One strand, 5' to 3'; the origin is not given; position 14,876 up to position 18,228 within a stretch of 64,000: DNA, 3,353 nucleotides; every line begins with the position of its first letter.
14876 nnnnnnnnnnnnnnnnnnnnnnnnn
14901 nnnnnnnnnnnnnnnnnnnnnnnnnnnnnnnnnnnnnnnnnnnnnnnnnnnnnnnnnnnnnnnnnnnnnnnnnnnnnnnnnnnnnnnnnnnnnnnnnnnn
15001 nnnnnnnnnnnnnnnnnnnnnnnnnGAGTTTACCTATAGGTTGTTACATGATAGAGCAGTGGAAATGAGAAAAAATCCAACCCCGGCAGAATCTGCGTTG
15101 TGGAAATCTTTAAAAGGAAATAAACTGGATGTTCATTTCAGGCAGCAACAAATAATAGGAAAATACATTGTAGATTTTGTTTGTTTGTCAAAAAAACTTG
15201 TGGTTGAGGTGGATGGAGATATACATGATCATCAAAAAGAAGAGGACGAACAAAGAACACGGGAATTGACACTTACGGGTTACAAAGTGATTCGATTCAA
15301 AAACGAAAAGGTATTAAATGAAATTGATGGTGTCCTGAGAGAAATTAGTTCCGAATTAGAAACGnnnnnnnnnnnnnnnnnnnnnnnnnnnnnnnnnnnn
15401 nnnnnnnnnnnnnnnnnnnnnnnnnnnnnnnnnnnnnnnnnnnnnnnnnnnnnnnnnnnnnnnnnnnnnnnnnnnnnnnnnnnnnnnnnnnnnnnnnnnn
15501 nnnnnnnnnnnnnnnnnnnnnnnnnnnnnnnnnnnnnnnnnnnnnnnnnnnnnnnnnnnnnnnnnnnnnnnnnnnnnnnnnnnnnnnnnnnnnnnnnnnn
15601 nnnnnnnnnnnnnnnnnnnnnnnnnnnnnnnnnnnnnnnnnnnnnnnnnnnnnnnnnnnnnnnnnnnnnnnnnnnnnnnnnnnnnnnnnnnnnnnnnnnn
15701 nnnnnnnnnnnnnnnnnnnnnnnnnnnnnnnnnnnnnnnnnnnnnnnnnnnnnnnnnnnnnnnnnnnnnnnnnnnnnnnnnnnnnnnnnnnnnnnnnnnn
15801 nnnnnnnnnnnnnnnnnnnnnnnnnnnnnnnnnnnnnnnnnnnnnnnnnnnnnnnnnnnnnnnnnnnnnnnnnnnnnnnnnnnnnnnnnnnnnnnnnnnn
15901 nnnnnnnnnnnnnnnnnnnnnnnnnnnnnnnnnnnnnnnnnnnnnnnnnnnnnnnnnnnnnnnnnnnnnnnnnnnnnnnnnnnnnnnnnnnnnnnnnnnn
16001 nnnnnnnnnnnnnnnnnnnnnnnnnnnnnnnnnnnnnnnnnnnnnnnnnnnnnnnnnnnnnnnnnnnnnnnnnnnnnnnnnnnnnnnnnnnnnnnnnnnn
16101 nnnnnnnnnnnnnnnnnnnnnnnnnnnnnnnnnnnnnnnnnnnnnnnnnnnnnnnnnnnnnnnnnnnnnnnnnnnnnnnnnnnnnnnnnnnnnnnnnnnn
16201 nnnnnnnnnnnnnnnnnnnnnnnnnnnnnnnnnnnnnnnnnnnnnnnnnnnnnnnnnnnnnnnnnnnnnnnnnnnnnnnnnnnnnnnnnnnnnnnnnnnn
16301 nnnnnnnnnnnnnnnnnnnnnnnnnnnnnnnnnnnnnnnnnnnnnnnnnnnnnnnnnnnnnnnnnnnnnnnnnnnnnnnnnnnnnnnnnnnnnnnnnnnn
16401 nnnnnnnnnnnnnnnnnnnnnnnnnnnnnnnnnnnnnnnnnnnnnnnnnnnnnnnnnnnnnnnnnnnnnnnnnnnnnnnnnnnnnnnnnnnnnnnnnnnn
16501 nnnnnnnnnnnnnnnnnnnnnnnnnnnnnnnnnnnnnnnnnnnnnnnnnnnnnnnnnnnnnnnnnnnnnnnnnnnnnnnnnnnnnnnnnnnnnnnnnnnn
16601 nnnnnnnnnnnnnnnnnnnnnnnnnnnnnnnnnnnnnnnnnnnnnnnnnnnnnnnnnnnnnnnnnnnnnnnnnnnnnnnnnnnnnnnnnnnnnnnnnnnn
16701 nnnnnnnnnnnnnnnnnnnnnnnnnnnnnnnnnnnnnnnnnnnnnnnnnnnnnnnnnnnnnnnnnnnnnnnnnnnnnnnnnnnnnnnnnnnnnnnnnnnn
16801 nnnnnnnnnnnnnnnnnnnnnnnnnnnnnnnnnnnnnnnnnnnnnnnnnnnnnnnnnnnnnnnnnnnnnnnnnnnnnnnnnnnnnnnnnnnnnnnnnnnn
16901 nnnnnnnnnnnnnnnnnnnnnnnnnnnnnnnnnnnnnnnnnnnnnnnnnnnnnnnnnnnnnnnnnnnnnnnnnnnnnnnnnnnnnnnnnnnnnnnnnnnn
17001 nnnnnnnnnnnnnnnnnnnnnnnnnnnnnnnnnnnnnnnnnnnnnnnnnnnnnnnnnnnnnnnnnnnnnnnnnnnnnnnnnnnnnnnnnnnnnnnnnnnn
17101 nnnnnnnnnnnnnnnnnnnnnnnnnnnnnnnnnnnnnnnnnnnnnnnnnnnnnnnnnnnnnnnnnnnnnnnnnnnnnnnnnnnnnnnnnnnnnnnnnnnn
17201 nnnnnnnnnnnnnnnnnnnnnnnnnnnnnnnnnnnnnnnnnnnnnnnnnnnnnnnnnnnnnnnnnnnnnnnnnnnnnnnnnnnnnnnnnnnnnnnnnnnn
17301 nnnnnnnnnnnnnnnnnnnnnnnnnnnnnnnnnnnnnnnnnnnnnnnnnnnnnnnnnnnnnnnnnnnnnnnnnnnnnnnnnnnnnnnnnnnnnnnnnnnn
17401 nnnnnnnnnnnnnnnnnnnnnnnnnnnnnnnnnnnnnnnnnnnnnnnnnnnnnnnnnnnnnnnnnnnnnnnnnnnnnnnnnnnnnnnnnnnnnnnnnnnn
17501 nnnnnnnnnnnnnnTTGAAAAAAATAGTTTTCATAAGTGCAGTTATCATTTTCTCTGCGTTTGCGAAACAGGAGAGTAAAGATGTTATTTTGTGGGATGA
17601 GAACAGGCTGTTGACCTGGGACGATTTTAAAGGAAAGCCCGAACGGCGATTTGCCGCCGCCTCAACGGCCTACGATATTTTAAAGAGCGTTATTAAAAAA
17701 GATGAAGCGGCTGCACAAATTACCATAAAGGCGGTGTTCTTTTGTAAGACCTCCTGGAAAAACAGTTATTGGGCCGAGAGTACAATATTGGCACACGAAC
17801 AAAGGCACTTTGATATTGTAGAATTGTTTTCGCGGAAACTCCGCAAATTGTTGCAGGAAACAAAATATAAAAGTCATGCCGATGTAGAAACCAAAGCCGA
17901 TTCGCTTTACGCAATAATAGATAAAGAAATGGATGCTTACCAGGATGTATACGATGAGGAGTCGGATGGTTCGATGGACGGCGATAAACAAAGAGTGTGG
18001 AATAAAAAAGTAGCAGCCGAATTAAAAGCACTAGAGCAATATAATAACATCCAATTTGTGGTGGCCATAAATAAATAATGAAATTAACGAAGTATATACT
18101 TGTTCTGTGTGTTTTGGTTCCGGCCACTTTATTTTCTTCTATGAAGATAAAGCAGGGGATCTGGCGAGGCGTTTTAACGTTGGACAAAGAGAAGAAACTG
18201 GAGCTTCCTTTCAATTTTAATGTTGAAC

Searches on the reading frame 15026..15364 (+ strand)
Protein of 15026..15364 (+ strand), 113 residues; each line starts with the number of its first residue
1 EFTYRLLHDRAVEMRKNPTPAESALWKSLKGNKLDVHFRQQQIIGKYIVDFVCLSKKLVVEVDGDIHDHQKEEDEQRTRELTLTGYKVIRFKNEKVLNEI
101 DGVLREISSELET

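Call 69: search_solved_structures(query=window:15026-15364:+, max_evalue=1, show_alignments=3)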
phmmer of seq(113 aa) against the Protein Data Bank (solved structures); distinct sequences matched with E-value up to 1: 4.
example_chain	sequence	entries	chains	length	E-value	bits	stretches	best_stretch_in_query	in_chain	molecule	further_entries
3hrl_A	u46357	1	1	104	3e-18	69.4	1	20-109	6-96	Endonuclease-Like Protein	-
3r3p_A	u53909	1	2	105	0.0022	21.6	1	33-108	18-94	Mobile intron protein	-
1y5o_A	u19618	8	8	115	0.43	14.2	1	14-110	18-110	RNA polymerase II transcription factor B 73 kDa subunit | RNA polymerase II transcription factor B subunit 1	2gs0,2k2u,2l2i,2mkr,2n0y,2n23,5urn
2lox_A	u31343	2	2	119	0.47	14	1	14-110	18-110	RNA polymerase II transcription factor B subunit 1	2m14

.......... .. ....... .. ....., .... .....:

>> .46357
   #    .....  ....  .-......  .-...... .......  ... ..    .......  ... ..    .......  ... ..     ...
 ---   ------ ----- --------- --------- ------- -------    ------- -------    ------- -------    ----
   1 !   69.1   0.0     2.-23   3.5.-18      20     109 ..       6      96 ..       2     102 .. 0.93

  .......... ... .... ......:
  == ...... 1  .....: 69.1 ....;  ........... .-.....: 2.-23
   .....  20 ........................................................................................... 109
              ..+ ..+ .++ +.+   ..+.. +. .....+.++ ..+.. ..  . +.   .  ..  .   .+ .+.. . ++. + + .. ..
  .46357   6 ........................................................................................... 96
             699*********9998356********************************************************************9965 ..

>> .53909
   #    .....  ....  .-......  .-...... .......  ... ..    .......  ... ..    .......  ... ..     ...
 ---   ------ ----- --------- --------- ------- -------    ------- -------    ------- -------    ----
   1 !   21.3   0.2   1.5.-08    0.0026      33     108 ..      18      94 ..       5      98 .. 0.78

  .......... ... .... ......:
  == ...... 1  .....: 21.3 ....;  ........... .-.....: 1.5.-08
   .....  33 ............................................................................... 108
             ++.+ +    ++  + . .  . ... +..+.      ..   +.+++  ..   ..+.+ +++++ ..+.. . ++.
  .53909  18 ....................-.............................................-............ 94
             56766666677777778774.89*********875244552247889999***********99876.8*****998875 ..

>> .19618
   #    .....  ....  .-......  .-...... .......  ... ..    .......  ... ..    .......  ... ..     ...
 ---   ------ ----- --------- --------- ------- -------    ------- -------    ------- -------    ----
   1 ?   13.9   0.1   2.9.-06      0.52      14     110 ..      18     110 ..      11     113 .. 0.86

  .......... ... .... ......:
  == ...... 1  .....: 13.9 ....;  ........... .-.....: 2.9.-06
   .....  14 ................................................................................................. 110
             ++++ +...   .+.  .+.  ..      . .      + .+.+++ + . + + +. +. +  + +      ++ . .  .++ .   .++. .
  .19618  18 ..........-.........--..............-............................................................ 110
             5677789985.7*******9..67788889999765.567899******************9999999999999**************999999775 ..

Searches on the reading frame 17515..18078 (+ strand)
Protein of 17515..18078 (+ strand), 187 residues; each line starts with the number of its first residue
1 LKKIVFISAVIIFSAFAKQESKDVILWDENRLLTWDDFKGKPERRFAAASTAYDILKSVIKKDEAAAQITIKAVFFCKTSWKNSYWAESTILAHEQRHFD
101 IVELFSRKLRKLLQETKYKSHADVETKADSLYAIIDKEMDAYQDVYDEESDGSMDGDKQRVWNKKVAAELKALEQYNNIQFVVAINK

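Call 71: search_protein_families(library=pfam, proteins=[window:17515-18078:+], max_evalue=0.00001)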
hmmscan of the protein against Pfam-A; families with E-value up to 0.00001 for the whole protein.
window:17515-18078:+ (187 aa): 1 family
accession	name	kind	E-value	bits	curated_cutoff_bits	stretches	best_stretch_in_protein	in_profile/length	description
PF06037.17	DUF922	-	8.7e-07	29.6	27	1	88-151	87-151/153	Bacterial protein of unknown function (DUF922)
